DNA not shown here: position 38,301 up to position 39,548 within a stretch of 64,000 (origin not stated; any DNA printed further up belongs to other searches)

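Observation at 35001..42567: A 7.55-kb tRNA-Arg-integrated element with integrase, Xis-like HTH, possible RCR Rep and an orphan small terminase: candidate phage satellite in Bacteroidota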

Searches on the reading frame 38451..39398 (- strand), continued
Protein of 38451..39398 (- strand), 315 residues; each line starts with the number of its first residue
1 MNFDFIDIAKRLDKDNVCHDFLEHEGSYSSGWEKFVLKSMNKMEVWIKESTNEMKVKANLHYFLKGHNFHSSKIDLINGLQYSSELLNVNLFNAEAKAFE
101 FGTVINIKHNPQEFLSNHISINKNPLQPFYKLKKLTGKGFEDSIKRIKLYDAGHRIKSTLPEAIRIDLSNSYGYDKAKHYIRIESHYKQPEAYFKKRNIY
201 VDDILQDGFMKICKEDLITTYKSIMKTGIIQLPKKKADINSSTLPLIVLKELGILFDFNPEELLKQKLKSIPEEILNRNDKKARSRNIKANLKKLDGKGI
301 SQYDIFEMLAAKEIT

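Call 73: find_homologous_proteins(query=A6, max_evalue=0.01)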
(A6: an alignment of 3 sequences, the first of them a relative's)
Query A6 (3 sequences) (147 aa, profile of the alignment): 1503 proteins with E <= 0.01 among 5328 candidates; the best 120 are listed.
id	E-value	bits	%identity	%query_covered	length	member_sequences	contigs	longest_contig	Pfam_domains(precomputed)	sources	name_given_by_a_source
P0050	1.4e-82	293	60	92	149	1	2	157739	-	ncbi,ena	-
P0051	3.1e-77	275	80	100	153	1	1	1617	-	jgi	jgi:hypothetical protein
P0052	2.2e-76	273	98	100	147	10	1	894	-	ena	-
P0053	8.8e-76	271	78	100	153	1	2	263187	-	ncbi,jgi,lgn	jgi:hypothetical protein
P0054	1.5e-74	267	70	85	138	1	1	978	-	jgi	jgi:hypothetical protein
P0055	2.4e-74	266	78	100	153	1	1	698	-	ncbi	-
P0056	2.7e-74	266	66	85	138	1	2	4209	-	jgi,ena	-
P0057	8.8e-74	264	66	85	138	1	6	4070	-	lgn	-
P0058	9.8e-74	264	65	87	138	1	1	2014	-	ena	-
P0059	3.0e-73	262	66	99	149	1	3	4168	-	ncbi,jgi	jgi:hypothetical protein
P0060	4.2e-73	262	73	77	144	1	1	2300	-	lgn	-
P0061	4.5e-73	262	70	86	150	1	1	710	-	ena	-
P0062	6.7e-73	261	68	85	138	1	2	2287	-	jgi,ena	jgi:hypothetical protein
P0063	7.1e-73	261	71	99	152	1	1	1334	-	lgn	-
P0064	1.6e-72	260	65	89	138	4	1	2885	-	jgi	jgi:hypothetical protein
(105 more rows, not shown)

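Call 77: search_solved_structures(query=A7, max_evalue=10)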
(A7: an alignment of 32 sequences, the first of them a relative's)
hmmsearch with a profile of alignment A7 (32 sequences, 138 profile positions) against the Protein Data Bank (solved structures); distinct sequences matched with E-value up to 10: 2.
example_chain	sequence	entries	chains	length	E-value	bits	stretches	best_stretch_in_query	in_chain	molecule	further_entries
5cwc_A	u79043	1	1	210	0.19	14.6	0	3-30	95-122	Designed helical repeat protein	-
1rtw_A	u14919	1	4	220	1.3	11.9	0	57-123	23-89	transcriptional activator, putative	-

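Call 78: search_protein_families(library=pfam, alignment_id=A7, max_evalue=1)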
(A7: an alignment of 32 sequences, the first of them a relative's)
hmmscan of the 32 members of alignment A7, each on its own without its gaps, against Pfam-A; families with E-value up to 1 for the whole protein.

A. member 1, L014:11003-11446:+ (147 aa): 0 families

B. families by the number of members that match (of 32 scanned): 11 families
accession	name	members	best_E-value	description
PF13022.12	HTH_Tnp_1_2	6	0.011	Helix-turn-helix of insertion element transposase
PF24012.1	DUF7326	5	0.0093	Family of unknown function (DUF7326)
PF16677.11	GP3_package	5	0.011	DNA-packaging protein gp3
PF14659.12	Phage_int_SAM_3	3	0.023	Phage integrase, N-terminal SAM-like domain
PF22530.2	Terminase-T7_RNaseH-like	3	0.067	Terminase Bacteriophage T7, Ribonuclease H-like domain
PF01381.28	HTH_3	2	0.077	Helix-turn-helix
PF06901.17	FrpC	2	0.079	RTX iron-regulated protein FrpC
PF08029.16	HisG_C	2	0.12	HisG, C-terminal domain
PF17809.6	UPA_2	1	0.14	UPA domain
PF21237.2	Pus10_N_euk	1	0.17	Eukaryotic Pus10, N-terminal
PF13518.12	HTH_28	1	0.24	Helix-turn-helix domain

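Call 85: search_protein_representatives(alignment_id=A2)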
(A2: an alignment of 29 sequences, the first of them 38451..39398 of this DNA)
Query: 29 sequences, 315 profile positions. Proteins with E-value up to 0.001 (for the whole library): 531; up to 1e-10: 195; up to 1e-30: 128. The best 150 are listed.
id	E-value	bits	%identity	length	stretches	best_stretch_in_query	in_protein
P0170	9.5e-132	455.4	-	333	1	1-312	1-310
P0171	9.2e-125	432.5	-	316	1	1-314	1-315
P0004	2.4e-123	427.8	-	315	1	1-314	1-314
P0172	3.0e-120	417.7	-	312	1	1-312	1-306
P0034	1.9e-116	405.1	-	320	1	1-314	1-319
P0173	1.4e-114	399.0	-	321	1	1-314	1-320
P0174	6.9e-105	367.2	-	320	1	1-314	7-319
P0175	1.2e-100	353.3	-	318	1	3-312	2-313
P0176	2.4e-97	342.4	-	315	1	1-313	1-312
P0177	5.5e-96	337.9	-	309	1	1-313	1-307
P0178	5.3e-94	331.4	-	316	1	4-312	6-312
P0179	1.7e-86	306.8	-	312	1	1-311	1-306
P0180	4.4e-86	305.4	-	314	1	1-314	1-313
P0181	8.0e-86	304.5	-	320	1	1-312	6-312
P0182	1.5e-85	303.6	-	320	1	3-310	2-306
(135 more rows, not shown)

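Call 87: search_protein_families(library=pfam, alignment_id=A8, max_evalue=1)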
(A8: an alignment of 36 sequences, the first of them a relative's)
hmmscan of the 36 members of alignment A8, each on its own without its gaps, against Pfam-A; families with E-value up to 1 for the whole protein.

A. member 1, P0255 (312 aa): 0 families

B. families by the number of members that match (of 36 scanned): 25 families
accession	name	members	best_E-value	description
PF05144.20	Phage_CRI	16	1.3e-06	Replication-associated protein G2P N-terminal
PF16581.11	HIGH_NTase1_ass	1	0.001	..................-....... C-terminal region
PF00130.28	C1_1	1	0.0018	Phorbol esters/diacylglycerol binding domain (C1 domain)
PF25773.1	TPR_ANAPC2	1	0.0054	ANAPC2-like, TPR repeats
PF05119.17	Terminase_4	1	0.0086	Phage terminase, small subunit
PF11467.13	LEDGF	1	0.009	Lens epithelium-derived growth factor (LEDGF)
PF13495.12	Phage_int_SAM_4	1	0.034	Phage integrase, N-terminal SAM-like domain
PF23145.1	Zf_2nd_IFT121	1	0.045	IFT121, second zinc finger domain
PF16124.10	RecQ_Zn_bind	1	0.048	RecQ zinc-binding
PF25373.1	SBNO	1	0.074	SBNO alpha/beta domain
PF09593.15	Pathogen_betaC1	1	0.079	Beta-satellite pathogenicity beta C1 protein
PF11355.13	DUF3157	1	0.095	Protein of unknown function (DUF3157)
PF00576.27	Transthyretin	1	0.096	HIUase/Transthyretin family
PF21376.3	TOR1A_C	1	0.11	Torsin-1A, C-terminal domain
PF21428.2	Gp7_helical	1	0.12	Baseplate wedge protein gp7, helical domain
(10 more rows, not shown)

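Call 88: find_related_loci(query=A7, collection=viral_contigs, flank=6000)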
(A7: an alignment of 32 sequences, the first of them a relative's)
Query A7 (147 aa) in viral_contigs; peptide patterns used: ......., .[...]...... (x = any residue, [..] = any of these).
600 stretches matched a pattern (row limit reached: there are more); 541 encode a relative of the query (tblastn E <= 1e-3); the best 80 are kept; 80 distinct loci.
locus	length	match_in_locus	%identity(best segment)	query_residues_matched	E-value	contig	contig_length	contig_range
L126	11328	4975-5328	60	5-121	6e-44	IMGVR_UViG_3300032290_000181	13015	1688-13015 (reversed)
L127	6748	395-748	60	5-121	6e-44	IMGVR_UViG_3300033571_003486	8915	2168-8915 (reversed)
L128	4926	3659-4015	61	5-122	1e-43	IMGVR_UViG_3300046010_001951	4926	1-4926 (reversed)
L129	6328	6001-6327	67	2-109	1e-43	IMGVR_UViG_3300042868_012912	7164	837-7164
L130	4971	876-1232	61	5-122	1e-43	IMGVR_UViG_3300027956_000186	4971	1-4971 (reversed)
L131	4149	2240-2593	61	5-121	1e-43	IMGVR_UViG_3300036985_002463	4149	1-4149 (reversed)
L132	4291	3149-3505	61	5-122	2e-43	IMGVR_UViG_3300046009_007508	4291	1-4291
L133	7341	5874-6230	61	5-122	2e-43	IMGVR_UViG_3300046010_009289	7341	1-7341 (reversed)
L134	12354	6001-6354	60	5-121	2e-43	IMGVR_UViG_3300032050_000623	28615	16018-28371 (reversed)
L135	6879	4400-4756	61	5-122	1e-43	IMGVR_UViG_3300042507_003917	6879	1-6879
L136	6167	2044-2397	60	5-121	2e-43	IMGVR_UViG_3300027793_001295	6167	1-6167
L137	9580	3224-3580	61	5-122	1e-43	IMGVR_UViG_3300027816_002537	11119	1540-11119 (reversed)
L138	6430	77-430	60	5-121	2e-43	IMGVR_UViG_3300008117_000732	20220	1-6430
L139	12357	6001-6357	61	5-122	1e-43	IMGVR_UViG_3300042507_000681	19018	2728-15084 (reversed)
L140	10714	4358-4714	61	5-122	1e-43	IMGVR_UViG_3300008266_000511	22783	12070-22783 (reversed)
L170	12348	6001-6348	59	7-121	5e-42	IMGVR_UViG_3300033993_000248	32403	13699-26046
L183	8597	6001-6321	62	7-113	8e-42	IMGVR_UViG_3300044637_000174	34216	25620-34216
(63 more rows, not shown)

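Call 90: search_protein_families(library=pfam, proteins=[L170:6369-7571:+, L170:7568-8281:+, L170:8345-8875:+, L170:8866-10065:+, L170:4455-5525:+, L170:5525-5971:+, L170:5971-6372:+, L183:6716-7564:+, L183:498-2285:+, L183:3523-4647:+], max_evalue=0.01)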
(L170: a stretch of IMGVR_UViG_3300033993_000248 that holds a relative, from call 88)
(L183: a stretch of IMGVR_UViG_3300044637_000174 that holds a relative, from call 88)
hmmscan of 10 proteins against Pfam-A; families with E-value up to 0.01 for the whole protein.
L170:6369-7571:+ (400 aa): 1 family
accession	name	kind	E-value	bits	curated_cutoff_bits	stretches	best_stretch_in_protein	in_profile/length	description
PF03237.21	Terminase_6N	-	1.8e-20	73.9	22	1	31-221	3-210/215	Terminase large subunit, T4likevirus-type, N-terminal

L170:7568-8281:+ (237 aa): 0 families

L170:8345-8875:+ (176 aa): 0 families

L170:8866-10065:+ (399 aa): 0 families

L170:4455-5525:+ (356 aa): 6 families
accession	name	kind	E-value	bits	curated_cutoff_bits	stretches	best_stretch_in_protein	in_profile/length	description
PF01507.26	PAPS_reduct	-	6.4e-05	23.5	22.5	1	58-127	2-70/175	Phosphoadenosine phosphosulfate reductase domain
PF01171.26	ATP_bind_3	-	0.00061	20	27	1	59-120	3-69/182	PP-loop family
PF02540.23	NAD_synthase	-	0.00065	19.3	21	1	57-120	20-84/242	NAD synthase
PF06508.19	QueC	-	0.0014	18.6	22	1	58-118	2-61/210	Queuosine biosynthesis protein QueC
PF00733.27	Asn_synthase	-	0.0044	17.2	21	1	62-164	24-125/354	Asparagine synthase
PF02568.20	ThiI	-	0.0047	17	20.5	1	58-128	6-78/197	Thiamine biosynthesis protein (ThiI)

L170:5525-5971:+ (148 aa): 0 families

L170:5971-6372:+ (133 aa): 0 families

L183:6716-7564:+ (282 aa): 1 family
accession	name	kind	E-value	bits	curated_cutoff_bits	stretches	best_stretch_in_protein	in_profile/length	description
PF17288.8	Terminase_3C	-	8.7e-14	52.6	26.7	1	135-266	1-151/155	Terminase RNAseH like domain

L183:498-2285:+ (595 aa): 5 families
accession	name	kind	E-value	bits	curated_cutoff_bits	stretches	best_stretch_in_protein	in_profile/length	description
PF13155.12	Toprim_2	-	4.4e-10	40.2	22.1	1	171-262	1-88/88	Toprim-like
PF13662.12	Toprim_4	-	8.8e-09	35.9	25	1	169-243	2-75/85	Toprim domain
PF03796.21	DnaB_C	-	5.5e-07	29.7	27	1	309-551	4-253/255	DnaB-like helicase C terminal domain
PF01751.28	Toprim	-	6.3e-05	23.5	23.1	1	169-243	1-81/96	Toprim domain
PF06745.19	ATPase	-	0.0019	18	26.6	1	310-499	4-183/231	KaiC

L183:3523-4647:+ (374 aa): 0 families

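Call 99: find_related_loci(query=A9, collection=viral_contigs, flank=6000)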
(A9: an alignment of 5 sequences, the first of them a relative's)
Query A9 (204 aa) in viral_contigs; peptide patterns used: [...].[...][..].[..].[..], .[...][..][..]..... (x = any residue, [..] = any of these).
97 stretches matched a pattern, but none encodes a relative of the query by tblastn (E <= 1e-3).

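Call 108: find_encoding_contigs(protein=P0002, flank=8000, max_places=2)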
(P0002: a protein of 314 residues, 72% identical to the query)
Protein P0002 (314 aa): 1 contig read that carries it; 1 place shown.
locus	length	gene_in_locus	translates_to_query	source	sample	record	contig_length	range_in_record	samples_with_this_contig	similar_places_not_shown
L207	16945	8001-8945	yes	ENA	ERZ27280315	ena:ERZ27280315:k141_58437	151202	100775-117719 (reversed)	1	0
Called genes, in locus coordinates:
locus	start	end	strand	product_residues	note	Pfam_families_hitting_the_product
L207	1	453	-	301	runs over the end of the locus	-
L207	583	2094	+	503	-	PF00206:Lyase_1, PF10415:FumaraseC_C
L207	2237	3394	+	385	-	PF00005:ABC_tran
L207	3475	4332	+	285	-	-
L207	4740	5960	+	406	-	PF17293:Arm-DNA-bind_5, PF13102:Phage_int_SAM_5, PF00589:Phage_integrase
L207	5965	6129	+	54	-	-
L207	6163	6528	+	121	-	-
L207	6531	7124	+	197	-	-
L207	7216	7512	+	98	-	PF12728:HTH_17 (weak)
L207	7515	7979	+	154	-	-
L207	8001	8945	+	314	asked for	-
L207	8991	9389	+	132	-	PF03592:Terminase_2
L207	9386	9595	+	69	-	-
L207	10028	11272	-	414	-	PF01266:DAO (faint), PF01494:FAD_binding_3, PF03486:HI0933_like (weak), PF07992:Pyr_redox_2 (faint), PF22578:GGR_cat (faint)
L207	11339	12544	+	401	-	PF00144:Beta-lactamase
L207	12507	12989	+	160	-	-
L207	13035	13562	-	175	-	PF03330:DPBB_1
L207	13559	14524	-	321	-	PF01112:Asparaginase_2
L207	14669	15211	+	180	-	PF02620:YceD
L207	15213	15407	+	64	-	PF01783:Ribosomal_L32p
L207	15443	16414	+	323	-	PF02504:FA_synthesis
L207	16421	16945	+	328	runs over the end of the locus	PF00108:Thiolase_N, PF08545:ACP_syn_III, PF08541:ACP_syn_III_C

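Call 109: find_encoding_contigs(protein=P0005, flank=8000, max_places=3)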
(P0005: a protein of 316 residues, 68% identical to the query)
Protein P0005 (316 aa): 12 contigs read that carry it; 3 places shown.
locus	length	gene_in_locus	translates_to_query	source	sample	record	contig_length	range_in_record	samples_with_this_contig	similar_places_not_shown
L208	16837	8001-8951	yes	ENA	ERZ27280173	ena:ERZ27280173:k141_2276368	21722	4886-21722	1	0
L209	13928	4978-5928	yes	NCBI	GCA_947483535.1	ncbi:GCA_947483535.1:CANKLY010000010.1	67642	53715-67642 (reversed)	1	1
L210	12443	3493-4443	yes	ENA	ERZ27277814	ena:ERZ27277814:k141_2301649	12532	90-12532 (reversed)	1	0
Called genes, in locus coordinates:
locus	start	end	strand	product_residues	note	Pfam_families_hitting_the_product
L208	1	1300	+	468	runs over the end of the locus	PF00361:Proton_antipo_M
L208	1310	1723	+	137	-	-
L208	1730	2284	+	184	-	-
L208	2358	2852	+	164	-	-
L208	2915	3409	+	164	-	PF16267:DUF4920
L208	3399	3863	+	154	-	-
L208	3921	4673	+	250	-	PF13905:Thioredoxin_8 (faint), PF00581:Rhodanese, PF00085:Thioredoxin, PF13098:Thioredoxin_2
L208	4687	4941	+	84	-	PF01713:Smr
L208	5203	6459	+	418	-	PF17293:Arm-DNA-bind_5, PF13102:Phage_int_SAM_5, PF00589:Phage_integrase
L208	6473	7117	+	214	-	-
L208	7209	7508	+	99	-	PF12728:HTH_17 (weak)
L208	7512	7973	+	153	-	-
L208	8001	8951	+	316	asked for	-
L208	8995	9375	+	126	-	PF03592:Terminase_2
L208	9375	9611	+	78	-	-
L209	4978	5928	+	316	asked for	-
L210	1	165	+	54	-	?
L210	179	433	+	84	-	PF01713:Smr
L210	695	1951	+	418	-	PF17293:Arm-DNA-bind_5, PF13102:Phage_int_SAM_5, PF00589:Phage_integrase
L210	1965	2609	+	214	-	-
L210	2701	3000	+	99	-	PF12728:HTH_17 (weak)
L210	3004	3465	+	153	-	-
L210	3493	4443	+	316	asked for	-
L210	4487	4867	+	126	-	PF03592:Terminase_2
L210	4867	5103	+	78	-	-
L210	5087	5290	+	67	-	-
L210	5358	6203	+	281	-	-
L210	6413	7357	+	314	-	-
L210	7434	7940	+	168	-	-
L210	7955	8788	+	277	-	-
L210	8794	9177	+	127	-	-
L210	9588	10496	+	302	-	PF00532:Peripla_BP_1, PF13407:Peripla_BP_4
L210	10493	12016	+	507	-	PF02463:SMC_N, PF00005:ABC_tran, PF13304:AAA_21 (faint), PF00005:ABC_tran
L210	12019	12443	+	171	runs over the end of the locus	?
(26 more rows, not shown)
